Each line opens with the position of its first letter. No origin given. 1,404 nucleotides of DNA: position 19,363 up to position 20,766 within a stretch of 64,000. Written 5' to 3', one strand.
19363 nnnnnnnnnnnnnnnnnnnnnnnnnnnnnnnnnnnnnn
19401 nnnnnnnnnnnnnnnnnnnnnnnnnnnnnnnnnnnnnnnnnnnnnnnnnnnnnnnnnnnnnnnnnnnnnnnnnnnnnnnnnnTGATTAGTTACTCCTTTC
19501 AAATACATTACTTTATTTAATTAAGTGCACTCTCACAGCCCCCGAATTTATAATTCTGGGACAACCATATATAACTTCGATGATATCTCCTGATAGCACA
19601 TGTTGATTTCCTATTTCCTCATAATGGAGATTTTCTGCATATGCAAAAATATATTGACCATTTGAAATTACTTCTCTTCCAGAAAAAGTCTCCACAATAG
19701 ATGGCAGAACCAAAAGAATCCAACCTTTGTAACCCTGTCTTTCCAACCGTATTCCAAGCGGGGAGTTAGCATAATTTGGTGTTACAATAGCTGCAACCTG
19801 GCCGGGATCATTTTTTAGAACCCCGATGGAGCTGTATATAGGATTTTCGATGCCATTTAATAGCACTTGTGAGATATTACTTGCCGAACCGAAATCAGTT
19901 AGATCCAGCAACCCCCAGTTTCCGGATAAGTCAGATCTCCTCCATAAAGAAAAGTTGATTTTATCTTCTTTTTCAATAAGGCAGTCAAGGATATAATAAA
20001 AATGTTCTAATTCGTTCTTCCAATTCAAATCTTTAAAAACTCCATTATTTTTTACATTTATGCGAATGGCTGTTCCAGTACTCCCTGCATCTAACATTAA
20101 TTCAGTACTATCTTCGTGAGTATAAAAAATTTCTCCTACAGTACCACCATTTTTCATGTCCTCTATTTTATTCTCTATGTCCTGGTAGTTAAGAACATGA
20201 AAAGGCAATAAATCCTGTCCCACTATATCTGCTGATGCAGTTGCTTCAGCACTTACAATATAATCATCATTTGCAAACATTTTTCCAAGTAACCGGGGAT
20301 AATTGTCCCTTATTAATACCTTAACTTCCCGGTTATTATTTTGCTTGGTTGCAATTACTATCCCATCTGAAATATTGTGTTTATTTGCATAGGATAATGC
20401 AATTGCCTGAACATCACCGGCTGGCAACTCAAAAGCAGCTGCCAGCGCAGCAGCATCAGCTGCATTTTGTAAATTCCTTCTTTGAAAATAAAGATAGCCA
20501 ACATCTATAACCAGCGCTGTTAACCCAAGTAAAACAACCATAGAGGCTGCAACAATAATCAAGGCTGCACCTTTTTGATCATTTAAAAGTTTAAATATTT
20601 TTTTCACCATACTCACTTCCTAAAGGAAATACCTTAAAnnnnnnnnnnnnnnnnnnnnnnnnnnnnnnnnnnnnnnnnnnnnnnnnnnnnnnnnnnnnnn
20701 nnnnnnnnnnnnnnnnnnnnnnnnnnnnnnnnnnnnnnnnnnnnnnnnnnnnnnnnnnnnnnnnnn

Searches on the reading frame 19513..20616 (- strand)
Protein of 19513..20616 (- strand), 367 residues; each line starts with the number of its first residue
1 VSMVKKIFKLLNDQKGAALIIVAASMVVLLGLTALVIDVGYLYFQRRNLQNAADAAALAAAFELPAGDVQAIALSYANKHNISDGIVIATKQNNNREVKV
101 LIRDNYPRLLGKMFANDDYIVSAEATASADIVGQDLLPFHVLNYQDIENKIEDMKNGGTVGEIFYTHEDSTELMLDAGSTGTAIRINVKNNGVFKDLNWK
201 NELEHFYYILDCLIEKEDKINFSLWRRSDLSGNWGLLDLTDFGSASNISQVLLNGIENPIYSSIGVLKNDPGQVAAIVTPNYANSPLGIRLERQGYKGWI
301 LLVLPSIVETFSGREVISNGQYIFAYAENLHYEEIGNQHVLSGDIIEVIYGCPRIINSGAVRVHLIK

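Call 67: search_protein_families(library=pfam, proteins=[window:19513-20616:-], max_evalue=0.00001)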
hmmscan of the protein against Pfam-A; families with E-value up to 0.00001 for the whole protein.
window:19513-20616:- (367 aa): 1 family
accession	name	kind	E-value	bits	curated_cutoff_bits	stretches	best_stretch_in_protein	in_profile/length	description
PF13400.11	Tad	-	1e-12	48.6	22.3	1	16-61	1-45/47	Putative Flp pilus-assembly TadE/G-like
